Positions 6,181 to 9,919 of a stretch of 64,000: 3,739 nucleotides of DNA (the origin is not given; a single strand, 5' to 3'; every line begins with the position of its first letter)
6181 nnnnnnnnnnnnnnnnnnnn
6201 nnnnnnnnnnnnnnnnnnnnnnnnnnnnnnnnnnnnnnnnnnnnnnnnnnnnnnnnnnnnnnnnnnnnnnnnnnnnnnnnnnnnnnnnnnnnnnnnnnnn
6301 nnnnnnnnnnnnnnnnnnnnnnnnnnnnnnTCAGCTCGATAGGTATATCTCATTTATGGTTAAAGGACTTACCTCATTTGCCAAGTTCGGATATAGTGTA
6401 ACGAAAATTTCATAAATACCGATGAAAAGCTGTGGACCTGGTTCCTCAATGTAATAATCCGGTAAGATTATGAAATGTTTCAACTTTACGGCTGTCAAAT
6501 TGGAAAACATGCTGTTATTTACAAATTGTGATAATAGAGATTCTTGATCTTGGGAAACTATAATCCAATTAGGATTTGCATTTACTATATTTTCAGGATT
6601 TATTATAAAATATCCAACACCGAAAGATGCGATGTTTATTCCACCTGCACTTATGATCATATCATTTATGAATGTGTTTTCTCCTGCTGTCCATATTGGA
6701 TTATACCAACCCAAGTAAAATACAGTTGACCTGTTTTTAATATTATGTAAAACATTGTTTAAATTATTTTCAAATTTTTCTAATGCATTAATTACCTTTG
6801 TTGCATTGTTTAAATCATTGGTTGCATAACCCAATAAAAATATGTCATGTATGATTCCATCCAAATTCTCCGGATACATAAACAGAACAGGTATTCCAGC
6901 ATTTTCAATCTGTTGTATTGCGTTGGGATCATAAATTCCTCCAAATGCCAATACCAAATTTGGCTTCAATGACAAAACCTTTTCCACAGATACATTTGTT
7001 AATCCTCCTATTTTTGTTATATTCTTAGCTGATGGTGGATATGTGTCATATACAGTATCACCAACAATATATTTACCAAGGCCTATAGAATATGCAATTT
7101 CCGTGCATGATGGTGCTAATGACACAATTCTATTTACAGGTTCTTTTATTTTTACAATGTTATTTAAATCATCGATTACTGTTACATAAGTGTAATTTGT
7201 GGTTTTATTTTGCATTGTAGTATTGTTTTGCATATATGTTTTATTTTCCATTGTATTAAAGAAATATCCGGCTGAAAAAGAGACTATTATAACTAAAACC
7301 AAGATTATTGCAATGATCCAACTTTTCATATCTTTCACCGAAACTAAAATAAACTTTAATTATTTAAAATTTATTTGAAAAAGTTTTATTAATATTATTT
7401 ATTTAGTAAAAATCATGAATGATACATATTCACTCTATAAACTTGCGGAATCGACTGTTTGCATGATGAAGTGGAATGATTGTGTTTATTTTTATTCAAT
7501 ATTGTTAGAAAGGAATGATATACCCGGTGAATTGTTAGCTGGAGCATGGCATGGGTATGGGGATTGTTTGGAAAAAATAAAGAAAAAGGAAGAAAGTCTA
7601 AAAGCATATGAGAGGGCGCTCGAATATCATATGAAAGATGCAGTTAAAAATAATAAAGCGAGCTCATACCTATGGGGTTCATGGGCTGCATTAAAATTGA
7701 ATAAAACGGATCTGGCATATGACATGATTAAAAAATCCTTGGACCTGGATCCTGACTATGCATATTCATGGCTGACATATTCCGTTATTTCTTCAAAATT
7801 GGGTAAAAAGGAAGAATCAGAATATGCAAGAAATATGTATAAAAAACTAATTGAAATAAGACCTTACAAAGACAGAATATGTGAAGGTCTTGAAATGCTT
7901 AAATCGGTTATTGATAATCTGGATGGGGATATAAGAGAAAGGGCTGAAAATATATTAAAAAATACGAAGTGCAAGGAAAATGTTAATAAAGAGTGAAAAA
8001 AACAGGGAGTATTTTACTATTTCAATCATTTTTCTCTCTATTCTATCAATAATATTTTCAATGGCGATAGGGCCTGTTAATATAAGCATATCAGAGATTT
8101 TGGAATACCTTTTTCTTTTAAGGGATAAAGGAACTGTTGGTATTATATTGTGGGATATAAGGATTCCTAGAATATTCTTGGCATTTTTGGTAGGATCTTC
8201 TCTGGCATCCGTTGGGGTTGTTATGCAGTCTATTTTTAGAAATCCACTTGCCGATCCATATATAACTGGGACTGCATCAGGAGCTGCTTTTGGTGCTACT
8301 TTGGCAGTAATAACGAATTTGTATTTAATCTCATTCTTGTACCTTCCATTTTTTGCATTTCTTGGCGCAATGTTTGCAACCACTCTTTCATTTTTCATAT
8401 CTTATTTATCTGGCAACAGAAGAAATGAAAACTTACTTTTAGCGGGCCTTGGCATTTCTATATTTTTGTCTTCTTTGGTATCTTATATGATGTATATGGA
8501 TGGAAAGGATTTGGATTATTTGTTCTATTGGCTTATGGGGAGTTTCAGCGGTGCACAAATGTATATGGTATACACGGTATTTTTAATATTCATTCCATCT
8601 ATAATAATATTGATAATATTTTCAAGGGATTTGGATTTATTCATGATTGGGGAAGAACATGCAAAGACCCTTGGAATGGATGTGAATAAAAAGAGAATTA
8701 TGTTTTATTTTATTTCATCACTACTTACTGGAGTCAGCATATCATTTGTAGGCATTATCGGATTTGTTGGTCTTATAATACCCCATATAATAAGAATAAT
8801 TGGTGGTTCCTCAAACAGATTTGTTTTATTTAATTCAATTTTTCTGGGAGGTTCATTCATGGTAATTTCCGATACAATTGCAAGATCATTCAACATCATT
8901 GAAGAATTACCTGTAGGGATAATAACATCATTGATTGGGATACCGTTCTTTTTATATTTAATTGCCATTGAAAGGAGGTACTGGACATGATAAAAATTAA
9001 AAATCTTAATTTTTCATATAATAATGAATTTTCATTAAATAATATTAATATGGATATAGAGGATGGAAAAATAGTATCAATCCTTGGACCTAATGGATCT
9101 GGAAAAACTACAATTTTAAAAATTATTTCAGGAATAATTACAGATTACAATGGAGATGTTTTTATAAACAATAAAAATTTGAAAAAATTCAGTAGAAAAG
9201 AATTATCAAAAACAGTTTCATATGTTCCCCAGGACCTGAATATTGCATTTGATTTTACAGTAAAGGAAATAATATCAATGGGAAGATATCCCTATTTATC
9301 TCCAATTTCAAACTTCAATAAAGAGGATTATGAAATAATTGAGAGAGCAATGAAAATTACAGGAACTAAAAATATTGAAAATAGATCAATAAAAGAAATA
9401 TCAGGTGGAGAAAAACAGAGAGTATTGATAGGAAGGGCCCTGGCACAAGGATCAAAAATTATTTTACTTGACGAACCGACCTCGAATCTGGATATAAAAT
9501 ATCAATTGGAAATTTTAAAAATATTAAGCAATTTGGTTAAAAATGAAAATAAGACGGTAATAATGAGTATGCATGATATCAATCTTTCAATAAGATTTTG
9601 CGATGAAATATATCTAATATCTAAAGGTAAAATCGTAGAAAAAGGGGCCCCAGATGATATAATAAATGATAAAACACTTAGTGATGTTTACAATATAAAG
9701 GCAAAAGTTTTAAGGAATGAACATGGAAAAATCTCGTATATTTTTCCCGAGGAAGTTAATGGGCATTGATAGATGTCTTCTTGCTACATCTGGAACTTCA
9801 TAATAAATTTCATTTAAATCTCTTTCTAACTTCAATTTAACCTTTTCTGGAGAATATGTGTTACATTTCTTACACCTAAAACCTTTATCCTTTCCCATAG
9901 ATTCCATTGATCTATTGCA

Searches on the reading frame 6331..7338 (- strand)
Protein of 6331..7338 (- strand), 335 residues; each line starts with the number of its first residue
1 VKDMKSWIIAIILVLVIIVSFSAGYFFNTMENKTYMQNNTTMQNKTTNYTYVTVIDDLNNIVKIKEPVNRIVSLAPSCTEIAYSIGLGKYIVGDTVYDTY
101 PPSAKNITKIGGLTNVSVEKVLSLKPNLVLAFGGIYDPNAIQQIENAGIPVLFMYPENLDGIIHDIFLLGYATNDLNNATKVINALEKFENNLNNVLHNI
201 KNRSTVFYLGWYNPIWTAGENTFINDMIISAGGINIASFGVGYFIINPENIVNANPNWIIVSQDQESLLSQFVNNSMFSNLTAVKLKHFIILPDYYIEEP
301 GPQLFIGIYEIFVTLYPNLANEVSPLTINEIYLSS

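Call 3: search_protein_families(library=pfam, proteins=[window:6331-7338:-], max_evalue=0.01)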
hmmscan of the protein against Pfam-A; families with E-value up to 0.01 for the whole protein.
window:6331-7338:- (335 aa): 1 family
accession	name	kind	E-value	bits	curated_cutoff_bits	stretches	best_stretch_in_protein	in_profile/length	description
PF01497.23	Peripla_BP_2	-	1e-34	120.5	27.5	1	71-295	1-234/235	Periplasmic binding protein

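Call 4: search_protein_families(library=ncbifam, proteins=[window:6331-7338:-], max_evalue=0.01)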
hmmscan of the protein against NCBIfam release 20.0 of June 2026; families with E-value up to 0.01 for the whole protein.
window:6331-7338:- (335 aa): 6 families
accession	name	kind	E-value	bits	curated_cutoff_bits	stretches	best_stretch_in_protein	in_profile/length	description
TIGR04281.1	peripla_PGF_1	equivalog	8.2e-34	117.2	325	1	52-322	5-271/330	PGF-CTERM-anchored ABC transporter substrate-binding protein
NF002894.0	PRK03379.1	equivalog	2.2e-29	102.4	234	1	67-277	22-232/266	vitamin B12 ABC transporter substrate-binding protein BtuF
TIGR03659.1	IsdE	equivalog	1.3e-17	63.9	298.65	1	63-288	33-263/292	heme ABC transporter substrate-binding protein IsdE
NF038402.1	TroA_like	subfamily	3.1e-11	43.3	30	1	70-263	1-187/219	helical backbone metal receptor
TIGR03868.1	F420-O_ABCperi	hypoth_equivalog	1.1e-07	31.4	392.4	1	58-131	7-84/287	putative F420-0 ABC transporter substrate-binding protein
NF008501.1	PRK11411.1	subfamily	3.7e-06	26.1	320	1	59-289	30-266/303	Fe(3+) dicitrate ABC transporter substrate-binding protein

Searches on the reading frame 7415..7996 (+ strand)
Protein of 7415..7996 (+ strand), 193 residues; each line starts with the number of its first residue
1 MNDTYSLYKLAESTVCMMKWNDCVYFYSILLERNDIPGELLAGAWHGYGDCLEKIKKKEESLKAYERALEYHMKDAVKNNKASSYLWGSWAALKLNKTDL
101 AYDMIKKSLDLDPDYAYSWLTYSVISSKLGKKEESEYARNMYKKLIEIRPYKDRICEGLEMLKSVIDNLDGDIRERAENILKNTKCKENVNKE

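Call 3: search_protein_families(library=pfam, proteins=[window:7415-7996:+], max_evalue=0.01)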
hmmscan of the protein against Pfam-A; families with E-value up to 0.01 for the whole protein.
window:7415-7996:+ (193 aa): 11 families
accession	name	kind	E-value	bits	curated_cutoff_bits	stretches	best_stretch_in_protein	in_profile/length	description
PF13181.12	TPR_8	-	2e-08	34.1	25.7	1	42-70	1-29/34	Tetratricopeptide repeat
PF07719.23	TPR_2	-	5.2e-08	32.9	27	1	42-71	1-30/34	Tetratricopeptide repeat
PF23914.1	TPR_CcmH_CycH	-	8.6e-06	26.1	42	1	92-151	60-119/158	Cytochrome c-type biogenesis protein H TPR domain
PF13431.12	TPR_17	-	1e-05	25.8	24.4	1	106-136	3-33/34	Tetratricopeptide repeat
PF13424.12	TPR_12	-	2.2e-05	25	30.1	0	42-112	3-75/77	Tetratricopeptide repeat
PF00515.34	TPR_1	-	2.4e-05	24.4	27.8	0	49-70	8-29/34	Tetratricopeptide repeat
PF13174.12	TPR_6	-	0.00079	20.4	26.3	0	48-72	6-30/33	Tetratricopeptide repeat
PF23241.1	HAT_PRP39_C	-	0.0027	18.2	33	0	29-80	46-96/139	PRP39 C-terminal HAT repeat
PF13428.12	TPR_14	-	0.003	18.5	23.5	0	43-70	2-29/44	Tetratricopeptide repeat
PF14559.12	TPR_19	-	0.0046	17.7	25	0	93-135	2-44/68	Tetratricopeptide repeat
PF12895.13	ANAPC3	-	0.0049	17.6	27.2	0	2-67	21-81/82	Anaphase-promoting complex, cyclosome, subunit 3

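Call 4: search_protein_families(library=ncbifam, proteins=[window:7415-7996:+], max_evalue=0.01)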
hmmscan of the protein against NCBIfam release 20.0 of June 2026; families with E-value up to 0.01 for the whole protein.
window:7415-7996:+ (193 aa): 3 families
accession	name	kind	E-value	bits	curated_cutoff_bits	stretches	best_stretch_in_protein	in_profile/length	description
TIGR02521.1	type_IV_pilW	equivalog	0.00075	19.1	154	1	44-153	67-169/234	type IV pilus biogenesis/stability protein PilW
TIGR00990.1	3a0801s09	subfamily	0.0011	17.7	757.25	1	58-136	310-385/615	mitochondrial import receptor subunit TOM70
NF033762.1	social_mot_Tgl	equivalog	0.0048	16.3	225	1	57-139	115-193/252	social motility TPR repeat lipoprotein Tgl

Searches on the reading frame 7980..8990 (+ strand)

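Call 3: search_protein_families(library=pfam, proteins=[window:7980-8990:+], max_evalue=0.01)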
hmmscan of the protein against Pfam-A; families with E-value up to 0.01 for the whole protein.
window:7980-8990:+ (336 aa): 2 families
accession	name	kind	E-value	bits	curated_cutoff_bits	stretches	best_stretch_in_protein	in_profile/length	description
PF01032.23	FecCD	-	1.2e-91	307.5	26.5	1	21-328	3-309/311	FecCD transport family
PF00950.22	ABC-3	-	2.7e-07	30.8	20.1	1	125-306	55-237/258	ABC 3 transport family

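Call 4: search_protein_families(library=ncbifam, proteins=[window:7980-8990:+], max_evalue=0.01)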
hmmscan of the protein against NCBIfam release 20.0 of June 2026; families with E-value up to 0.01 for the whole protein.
window:7980-8990:+ (336 aa): 16 families
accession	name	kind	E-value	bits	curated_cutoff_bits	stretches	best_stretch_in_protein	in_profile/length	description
NF007081.0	PRK09535.1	equivalog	1.4e-77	261.5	461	1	44-329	78-359/366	vitamin B12 ABC transporter permease BtuC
NF003001.0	PRK03784.1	equivalog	1.2e-69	235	334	1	7-329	13-326/332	vitamin B12 ABC transporter permease BtuC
TIGR03869.1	F420-0_ABCperm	hypoth_equivalog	4.9e-62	210.1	437.35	1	22-333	4-323/325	putative F420-0 ABC transporter permease subunit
NF007871.0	PRK10577.2-2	equivalog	2.9e-60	204.5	899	1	15-329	363-674/679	Fe(3+)-hydroxamate ABC transporter permease FhuB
NF007299.0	PRK09777.1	equivalog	3.4e-57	194.1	406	1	13-328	6-314/318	Fe(3+) dicitrate ABC transporter permease subunit FecD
NF007867.0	PRK10577.1-3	subfamily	6.4e-57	193.4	849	1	23-333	400-707/710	Fe(3+)-hydroxamate ABC transporter permease FhuB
NF007866.0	PRK10577.1-2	equivalog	2e-56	191.7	554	1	10-329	10-329/666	Fe(3+)-hydroxamate ABC transporter permease FhuB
NF008407.0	PRK11228.1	equivalog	1.5e-53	181.9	396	1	15-328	10-326/330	iron-dicitrate ABC transporter permease FecC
NF007872.0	PRK10577.2-3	equivalog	3.8e-48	164.3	727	1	46-332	47-332/676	Fe(3+)-hydroxamate ABC transporter permease FhuB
NF007760.0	PRK10441.1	equivalog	1.9e-47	162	428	1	7-330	7-328/335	Fe(3+)-siderophore ABC transporter permease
NF007873.0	PRK10577.2-4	equivalog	1.3e-42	146.4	1012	1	19-329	332-641/646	Fe(3+)-hydroxamate ABC transporter permease FhuB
NF007869.0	PRK10577.1-6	equivalog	1.5e-41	142.6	954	1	13-333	381-696/703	Fe(3+)-hydroxamate ABC transporter permease FhuB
NF007870.0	PRK10577.2-1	equivalog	8.6e-41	140.3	1355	1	16-328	361-670/678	Fe(3+)-hydroxamate ABC transporter permease FhuB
NF007868.0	PRK10577.1-5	equivalog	2.8e-38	131.8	943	2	149-329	482-662/666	Fe(3+)-hydroxamate ABC transporter permease FhuB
NF007759.0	PRK10440.1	equivalog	1.6e-35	122.9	422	1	12-328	11-323/330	iron-enterobactin ABC transporter permease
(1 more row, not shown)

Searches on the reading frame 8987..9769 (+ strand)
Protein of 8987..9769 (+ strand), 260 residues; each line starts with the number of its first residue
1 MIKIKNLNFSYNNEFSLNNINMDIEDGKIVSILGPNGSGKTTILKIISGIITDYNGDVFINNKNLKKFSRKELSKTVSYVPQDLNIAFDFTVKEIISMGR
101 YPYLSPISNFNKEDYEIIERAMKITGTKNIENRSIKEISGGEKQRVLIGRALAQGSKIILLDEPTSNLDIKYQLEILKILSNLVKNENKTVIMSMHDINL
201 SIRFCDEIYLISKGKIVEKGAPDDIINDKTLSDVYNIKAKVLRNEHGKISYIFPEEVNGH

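Call 3: search_protein_families(library=pfam, proteins=[window:8987-9769:+], max_evalue=0.01)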
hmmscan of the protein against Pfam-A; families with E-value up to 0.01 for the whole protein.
window:8987-9769:+ (260 aa): 12 families
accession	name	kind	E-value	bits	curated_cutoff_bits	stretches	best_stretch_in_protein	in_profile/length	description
PF00005.33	ABC_tran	-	1.5e-34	120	25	1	17-166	1-137/137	ABC transporter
PF13304.12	AAA_21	-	3.5e-09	37.6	27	1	30-53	2-25/304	AAA domain, putative AbiEii toxin, Type IV TA system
PF13476.12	AAA_23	-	1.5e-05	26.2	27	1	16-154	9-131/201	AAA domain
PF09818.15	ABC_ATPase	-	0.00015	21.4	23.2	0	127-189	147-206/283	P-loop domain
PF02463.25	SMC_N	-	0.00028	20.8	40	1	19-195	17-197/220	RecF/RecN/SMC N terminal domain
PF13175.12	AAA_15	-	0.0007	19.7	32.1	1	17-127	14-112/374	AAA ATPase domain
PF13555.12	AAA_29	-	0.0011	19.2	27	1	16-45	11-40/61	P-loop containing region of AAA domain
PF25199.1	nSTAND_NTPase5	-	0.0015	18.8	34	1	26-73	40-90/145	Novel STAND NTPase 5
PF03215.21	Rad17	-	0.0032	17.9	23.8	0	25-72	43-89/186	Rad17 P-loop domain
PF01637.24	ATPase_2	-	0.0034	17.7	33.2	1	17-119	8-79/225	ATPase domain predominantly from Archaea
PF13166.12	AAA_13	-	0.0058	15.8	36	0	31-63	20-52/713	AAA domain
PF20720.3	nSTAND3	-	0.0096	16.1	27.2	0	24-48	14-38/155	Novel STAND NTPase 3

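Call 4: search_protein_families(library=ncbifam, proteins=[window:8987-9769:+], max_evalue=0.01)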
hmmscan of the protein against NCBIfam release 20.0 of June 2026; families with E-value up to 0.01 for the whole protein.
window:8987-9769:+ (260 aa): 195 families (the best 25 are shown)
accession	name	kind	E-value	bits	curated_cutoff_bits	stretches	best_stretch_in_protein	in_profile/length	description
NF007082.0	PRK09536.1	equivalog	6.9e-75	252.6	537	1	1-243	3-244/402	corrinoid ABC transporter ATPase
NF010068.0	PRK13548.1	equivalog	1.2e-72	244.1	261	1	1-255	5-260/261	heme ABC transporter ATP-binding protein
NF008409.0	PRK11231.1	equivalog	3.7e-69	232.9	375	1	1-244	2-244/255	Fe(3+) dicitrate ABC transporter ATP-binding protein FecE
TIGR03873.1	F420-0_ABC_ATP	hypoth_equivalog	1.2e-61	208.3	372.4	1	3-244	3-243/256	putative F420-0 ABC transporter ATP-binding protein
NF007863.0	PRK10575.1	equivalog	1.2e-58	198.5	433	1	3-247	13-257/265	Fe3+-hydroxamate ABC transporter ATP-binding protein FhuC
NF052485.1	sider_ATP_EitC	equivalog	1.4e-58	198.2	485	1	2-248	3-246/251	siderophore ABC transporter ATP-binding protein EitC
NF007606.0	PRK10253.1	equivalog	1.2e-54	185.5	497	1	5-245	11-251/266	iron-enterobactin ABC transporter ATP-binding protein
TIGR02315.1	ABC_phnC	equivalog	1.7e-48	165.1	266.1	1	1-235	1-242/243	phosphonate ABC transporter ATP-binding protein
NF053840.1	MnTportMntADein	equivalog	1.3e-45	155.9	400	1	1-231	1-225/240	manganese ABC transporter ATP-binding protein MntA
NF010067.0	PRK13547.1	equivalog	2.1e-44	151.8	374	1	1-248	1-265/272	heme ABC transporter ATP-binding protein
TIGR04520.1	ECF_ATPase_1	equivalog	1.8e-42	145.6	315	1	2-231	1-229/269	energy-coupling factor transporter ATPase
NF040873.1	AztA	equivalog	2.6e-42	144.6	220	1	11-203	2-184/191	zinc ABC transporter ATP-binding protein AztA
TIGR03771.1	anch_rpt_ABC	equivalog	1.5e-41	142.5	268.8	1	23-239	2-213/223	anchored repeat-type ABC transporter ATP-binding subunit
NF002981.0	PRK03695.1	equivalog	2.9e-41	141.5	281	1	16-248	15-247/253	vitamin B12 ABC transporter ATP-binding protein BtuD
TIGR04521.1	ECF_ATPase_2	equivalog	3.8e-41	141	330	1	2-234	1-241/279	energy-coupling factor transporter ATPase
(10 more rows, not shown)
